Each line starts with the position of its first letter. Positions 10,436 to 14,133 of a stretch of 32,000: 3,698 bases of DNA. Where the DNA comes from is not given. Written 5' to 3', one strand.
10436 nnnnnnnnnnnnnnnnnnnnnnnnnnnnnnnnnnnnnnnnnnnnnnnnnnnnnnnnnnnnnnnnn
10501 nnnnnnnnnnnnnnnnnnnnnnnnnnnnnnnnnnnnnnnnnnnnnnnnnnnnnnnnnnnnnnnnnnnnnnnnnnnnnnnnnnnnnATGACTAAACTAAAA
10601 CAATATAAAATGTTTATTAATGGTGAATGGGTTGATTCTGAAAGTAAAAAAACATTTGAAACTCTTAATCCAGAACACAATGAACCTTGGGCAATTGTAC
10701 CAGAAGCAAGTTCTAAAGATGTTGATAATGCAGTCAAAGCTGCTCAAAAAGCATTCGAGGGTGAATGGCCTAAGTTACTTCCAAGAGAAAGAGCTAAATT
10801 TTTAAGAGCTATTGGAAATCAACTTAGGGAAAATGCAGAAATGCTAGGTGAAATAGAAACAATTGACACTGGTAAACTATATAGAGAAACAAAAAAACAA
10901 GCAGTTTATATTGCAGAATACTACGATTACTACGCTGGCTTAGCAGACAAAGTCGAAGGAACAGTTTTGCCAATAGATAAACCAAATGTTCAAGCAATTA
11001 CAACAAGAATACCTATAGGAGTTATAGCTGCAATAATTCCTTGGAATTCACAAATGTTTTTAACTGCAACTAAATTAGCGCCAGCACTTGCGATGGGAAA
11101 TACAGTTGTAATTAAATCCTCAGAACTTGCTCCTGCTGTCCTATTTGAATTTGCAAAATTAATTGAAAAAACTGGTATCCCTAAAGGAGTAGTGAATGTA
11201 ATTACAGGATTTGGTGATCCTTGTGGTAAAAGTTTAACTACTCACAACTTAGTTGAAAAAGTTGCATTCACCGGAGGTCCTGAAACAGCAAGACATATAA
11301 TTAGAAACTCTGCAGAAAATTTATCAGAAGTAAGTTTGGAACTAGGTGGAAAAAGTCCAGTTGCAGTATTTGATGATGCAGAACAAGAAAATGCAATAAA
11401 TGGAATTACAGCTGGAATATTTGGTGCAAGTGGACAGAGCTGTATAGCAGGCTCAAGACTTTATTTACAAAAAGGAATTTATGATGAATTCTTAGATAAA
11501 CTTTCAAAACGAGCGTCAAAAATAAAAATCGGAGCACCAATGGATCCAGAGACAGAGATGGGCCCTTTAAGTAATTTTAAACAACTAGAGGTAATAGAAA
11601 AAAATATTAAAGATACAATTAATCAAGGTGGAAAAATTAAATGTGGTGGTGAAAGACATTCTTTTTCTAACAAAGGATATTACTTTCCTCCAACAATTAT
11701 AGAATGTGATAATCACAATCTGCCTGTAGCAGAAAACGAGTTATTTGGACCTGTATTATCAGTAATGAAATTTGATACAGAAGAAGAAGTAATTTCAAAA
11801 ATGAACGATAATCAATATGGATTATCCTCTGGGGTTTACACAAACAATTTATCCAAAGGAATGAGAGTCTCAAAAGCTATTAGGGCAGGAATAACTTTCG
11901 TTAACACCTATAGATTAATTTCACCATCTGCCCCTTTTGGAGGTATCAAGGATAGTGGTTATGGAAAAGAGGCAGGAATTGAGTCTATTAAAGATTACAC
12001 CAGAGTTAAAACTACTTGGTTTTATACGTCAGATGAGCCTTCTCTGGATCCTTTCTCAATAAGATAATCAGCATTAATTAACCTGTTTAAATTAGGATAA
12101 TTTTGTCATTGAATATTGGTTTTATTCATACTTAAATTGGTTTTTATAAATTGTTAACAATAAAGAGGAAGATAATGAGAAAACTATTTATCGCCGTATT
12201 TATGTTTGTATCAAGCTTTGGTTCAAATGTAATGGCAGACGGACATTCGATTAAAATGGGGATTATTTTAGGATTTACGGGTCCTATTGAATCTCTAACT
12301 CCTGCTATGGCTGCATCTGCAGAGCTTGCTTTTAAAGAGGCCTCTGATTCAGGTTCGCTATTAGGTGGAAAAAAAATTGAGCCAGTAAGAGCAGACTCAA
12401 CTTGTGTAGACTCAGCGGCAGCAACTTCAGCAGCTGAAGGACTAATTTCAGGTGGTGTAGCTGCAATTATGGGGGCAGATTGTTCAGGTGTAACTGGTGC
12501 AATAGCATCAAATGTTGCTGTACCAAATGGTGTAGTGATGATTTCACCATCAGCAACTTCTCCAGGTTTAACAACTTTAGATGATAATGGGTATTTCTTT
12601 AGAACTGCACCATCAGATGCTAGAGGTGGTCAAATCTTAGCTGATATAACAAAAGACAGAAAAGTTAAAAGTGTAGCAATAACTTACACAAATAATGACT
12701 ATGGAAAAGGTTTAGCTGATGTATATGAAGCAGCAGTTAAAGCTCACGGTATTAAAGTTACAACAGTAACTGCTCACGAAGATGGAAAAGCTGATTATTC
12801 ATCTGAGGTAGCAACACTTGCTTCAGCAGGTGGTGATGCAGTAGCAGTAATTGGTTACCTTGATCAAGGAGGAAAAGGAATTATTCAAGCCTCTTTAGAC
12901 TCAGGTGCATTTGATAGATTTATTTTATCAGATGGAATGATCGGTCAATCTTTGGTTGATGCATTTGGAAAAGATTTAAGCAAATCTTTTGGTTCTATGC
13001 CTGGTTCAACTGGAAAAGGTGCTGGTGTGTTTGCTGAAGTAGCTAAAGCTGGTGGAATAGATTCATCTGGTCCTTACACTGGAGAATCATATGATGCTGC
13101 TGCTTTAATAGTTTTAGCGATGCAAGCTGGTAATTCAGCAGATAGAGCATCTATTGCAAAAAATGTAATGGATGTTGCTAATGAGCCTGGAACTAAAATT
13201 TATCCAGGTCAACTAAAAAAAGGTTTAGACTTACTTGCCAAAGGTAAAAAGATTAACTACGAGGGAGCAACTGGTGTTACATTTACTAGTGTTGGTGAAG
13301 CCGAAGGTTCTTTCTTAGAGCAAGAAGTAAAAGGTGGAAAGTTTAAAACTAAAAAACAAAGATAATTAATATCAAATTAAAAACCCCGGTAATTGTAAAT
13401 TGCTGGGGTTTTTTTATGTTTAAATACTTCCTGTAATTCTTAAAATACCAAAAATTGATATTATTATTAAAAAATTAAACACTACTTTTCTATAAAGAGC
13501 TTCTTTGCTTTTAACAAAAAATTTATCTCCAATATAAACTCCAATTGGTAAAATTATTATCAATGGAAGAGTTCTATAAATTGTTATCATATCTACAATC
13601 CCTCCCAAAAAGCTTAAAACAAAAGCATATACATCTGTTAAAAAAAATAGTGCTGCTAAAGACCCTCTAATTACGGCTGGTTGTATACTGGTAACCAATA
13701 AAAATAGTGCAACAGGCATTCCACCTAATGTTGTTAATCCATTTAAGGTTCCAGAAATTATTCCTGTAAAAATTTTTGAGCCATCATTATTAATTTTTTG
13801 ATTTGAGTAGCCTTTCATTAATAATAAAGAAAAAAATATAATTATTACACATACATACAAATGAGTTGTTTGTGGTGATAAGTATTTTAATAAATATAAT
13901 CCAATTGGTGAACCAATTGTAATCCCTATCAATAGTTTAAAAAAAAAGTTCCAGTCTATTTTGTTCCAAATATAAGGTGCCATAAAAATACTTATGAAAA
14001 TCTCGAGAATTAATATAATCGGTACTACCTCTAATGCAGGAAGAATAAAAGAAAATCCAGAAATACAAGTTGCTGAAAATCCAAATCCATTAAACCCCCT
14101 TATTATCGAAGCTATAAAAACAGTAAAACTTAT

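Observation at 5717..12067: Tightly coupled six-gene operon of unknown pathway: LLM monooxygenase - ThDP enzyme - methyltransferase - PF06684 'amino acid synthesis' protein - alpha/beta hydrolase - aldehyde dehydrogenase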

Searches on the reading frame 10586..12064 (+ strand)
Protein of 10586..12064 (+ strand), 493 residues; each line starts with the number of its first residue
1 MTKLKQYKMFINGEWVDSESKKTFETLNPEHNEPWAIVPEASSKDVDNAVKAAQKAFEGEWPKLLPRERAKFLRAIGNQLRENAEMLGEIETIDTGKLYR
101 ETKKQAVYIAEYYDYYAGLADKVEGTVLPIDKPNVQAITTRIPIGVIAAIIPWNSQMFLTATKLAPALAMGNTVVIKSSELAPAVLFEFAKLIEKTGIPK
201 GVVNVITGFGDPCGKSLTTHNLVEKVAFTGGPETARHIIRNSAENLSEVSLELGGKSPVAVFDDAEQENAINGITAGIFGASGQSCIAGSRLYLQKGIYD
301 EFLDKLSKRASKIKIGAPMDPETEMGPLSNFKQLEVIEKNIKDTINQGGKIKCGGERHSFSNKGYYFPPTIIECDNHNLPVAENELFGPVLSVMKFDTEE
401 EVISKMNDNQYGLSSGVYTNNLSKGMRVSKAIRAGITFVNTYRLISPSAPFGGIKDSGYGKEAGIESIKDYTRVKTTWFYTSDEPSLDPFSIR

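Call 3: search_protein_families(library=pfam, proteins=[window:10586-12064:+])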
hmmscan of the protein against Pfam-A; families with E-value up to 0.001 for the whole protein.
window:10586-12064:+ (493 aa): 1 family
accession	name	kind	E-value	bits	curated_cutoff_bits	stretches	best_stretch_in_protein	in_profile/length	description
PF00171.27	Aldedh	-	3.3e-161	537.4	23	1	15-476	1-460/461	Aldehyde dehydrogenase family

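Call 4: search_protein_families(library=ncbifam, proteins=[window:10586-12064:+])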
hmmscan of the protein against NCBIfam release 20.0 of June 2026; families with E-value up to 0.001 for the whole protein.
window:10586-12064:+ (493 aa): 44 families (the best 25 are shown)
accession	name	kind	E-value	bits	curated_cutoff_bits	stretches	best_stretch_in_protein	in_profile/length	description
TIGR01804.1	BADH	equivalog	1.4e-141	472.2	668.6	1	10-475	1-467/467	betaine-aldehyde dehydrogenase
TIGR02299.1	HpaE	equivalog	3.8e-135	451.2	638.35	1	8-476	2-473/488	5-carboxymethyl-2-hydroxymuconate semialdehyde dehydrogenase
NF009725.0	PRK13252.1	equivalog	1.1e-132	442.9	593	1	2-478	2-478/488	betaine-aldehyde dehydrogenase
NF010000.0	PRK13473.1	subfamily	4.7e-129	431.1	615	1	6-476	2-469/475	aminobutyraldehyde dehydrogenase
NF045735.1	PaDhStyDPseudo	equivalog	2.3e-128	428.9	850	1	8-476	4-478/483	phenylacetaldehyde dehydrogenase StyD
NF045736.1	PaDhStyDRhodo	equivalog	5.5e-122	407.7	800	1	8-475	4-473/479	phenylacetaldehyde dehydrogenase StyD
NF007497.0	PRK10090.1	equivalog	9.1e-120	400.6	500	1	1-476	1-474/480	aldehyde dehydrogenase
TIGR01780.1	SSADH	subfamily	4.8e-116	388.3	646.35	1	28-475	3-448/448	succinate-semialdehyde dehydrogenase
TIGR03216.1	OH_muco_semi_DH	equivalog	8.6e-114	380.8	693.25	1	8-476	2-476/481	2-hydroxymuconic semialdehyde dehydrogenase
NF007352.0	PRK09847.1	equivalog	1.9e-109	366.4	850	1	8-479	21-491/495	aldehyde dehydrogenase PuuC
NF042993.1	AlphKGSA_gudD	equivalog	3.3e-108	362.5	770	1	5-477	2-478/481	alpha-ketoglutaric semialdehyde dehydrogenase GucD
NF050026.1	AcaldDHExaC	equivalog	7.4e-108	361.3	900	1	5-477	14-491/503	acetaldehyde dehydrogenase ExaC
TIGR03374.1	ABALDH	equivalog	1.9e-107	360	909.3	1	6-475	1-467/472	aminobutyraldehyde dehydrogenase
NF008415.0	PRK11241.1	equivalog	2.3e-107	359.7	828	1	4-475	8-476/482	NADP-dependent succinate-semialdehyde dehydrogenase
NF040648.1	lactal_redase_Meth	equivalog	2.2e-103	346.8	650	1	9-477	1-460/463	lactaldehyde dehydrogenase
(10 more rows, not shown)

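Call 100: search_solved_structures(query=window:10586-12064:+, max_evalue=1e-100)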
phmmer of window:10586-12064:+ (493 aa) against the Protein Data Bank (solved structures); distinct sequences matched with E-value up to 1e-100: 63 (the best 60 are shown).
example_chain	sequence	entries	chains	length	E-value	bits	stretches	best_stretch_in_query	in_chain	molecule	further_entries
5gtk_A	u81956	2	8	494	5.2e-119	401.4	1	6-479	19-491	Betaine-aldehyde dehydrogenase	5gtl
5gt6_A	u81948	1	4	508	5.8e-119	401.3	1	6-479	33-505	Betaine-aldehyde dehydrogenase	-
4qf6_A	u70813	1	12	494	2.4e-118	399.2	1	6-479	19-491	Aldehyde dehydrogenase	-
4go3_A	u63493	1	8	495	3.6e-118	398.7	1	6-480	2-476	Putative gamma-hydroxymuconic semialdehyde dehydrogenase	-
4qet_A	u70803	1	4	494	4.4e-118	398.4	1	6-479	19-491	Aldehyde dehydrogenase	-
4go4_A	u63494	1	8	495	5e-118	398.2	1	6-480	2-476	Putative gamma-hydroxymuconic semialdehyde dehydrogenase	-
4o6r_A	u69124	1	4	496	9e-117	394.1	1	6-480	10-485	Aldehyde Dehydrogenase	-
4pxl_A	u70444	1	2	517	3.4e-115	388.8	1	5-477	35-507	Cytosolic aldehyde dehydrogenase RF2C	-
7kqv_A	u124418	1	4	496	4.7e-113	381.8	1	9-478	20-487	Aldehyde dehydrogenase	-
7rad_A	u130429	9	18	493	6.3e-111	374.8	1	8-478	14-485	Aldehyde dehydrogenase X, mitochondrial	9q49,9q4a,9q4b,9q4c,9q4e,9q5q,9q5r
7mjc_A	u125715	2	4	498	6.5e-111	374.7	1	8-478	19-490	Aldehyde dehydrogenase X, mitochondrial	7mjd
8rwk_A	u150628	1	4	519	2.7e-110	372.7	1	9-476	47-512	Potassium-activated aldehyde dehydrogenase, mitochondrial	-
1o9j_A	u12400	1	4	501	2.6e-109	369.5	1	3-483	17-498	ALDEHYDE DEHYDROGENASE, CYTOSOLIC 1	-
7yjj_B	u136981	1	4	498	1.5e-107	363.7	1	6-479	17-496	Cytosolic 10-formyltetrahydrofolate dehydrogenase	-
5abm_A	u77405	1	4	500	1.7e-107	363.5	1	4-481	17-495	RETINAL DEHYDROGENASE 1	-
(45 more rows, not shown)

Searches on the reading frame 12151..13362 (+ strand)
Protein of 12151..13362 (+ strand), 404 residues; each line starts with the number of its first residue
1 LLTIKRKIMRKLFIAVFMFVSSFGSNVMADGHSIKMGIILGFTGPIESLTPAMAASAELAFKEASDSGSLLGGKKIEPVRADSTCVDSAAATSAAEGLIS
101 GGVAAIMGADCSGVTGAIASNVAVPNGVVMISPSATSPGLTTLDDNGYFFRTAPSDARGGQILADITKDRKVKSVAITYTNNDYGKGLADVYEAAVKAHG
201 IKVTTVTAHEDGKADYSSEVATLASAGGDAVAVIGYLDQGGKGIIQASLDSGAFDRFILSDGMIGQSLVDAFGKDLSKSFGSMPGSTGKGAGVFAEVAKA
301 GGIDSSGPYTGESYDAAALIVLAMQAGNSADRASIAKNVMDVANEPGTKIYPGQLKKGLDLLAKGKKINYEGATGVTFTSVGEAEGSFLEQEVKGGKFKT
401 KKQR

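Call 3: search_protein_families(library=pfam, proteins=[window:12151-13362:+])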
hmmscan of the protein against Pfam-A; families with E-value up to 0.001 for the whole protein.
window:12151-13362:+ (404 aa): 2 families
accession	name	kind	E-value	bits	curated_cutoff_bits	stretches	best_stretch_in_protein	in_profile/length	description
PF13458.12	Peripla_BP_6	-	6.4e-32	112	31.7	1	33-338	1-307/343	Periplasmic binding protein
PF01094.35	ANF_receptor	-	3.2e-28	99.2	25.4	1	54-379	3-335/353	Receptor family ligand binding region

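Call 4: search_protein_families(library=ncbifam, proteins=[window:12151-13362:+])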
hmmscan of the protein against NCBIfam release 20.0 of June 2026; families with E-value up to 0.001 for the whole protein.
window:12151-13362:+ (404 aa): 1 family
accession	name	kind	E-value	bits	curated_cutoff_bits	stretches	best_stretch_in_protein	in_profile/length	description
NF011933.0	PRK15404.1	subfamily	3.2e-31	108.7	477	1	18-341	13-332/370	high-affinity branched-chain amino acid ABC transporter substrate-binding protein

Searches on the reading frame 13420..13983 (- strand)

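Call 24: search_protein_families(library=pfam, proteins=[window:13420-13983:-], max_evalue=0.00001)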
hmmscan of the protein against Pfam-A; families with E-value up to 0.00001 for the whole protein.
window:13420-13983:- (187 aa): 1 family
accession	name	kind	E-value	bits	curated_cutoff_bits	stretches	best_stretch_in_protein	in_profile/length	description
PF01925.25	TauE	-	9.3e-21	75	32.6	1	7-177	59-235/237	Sulfite exporter TauE/SafE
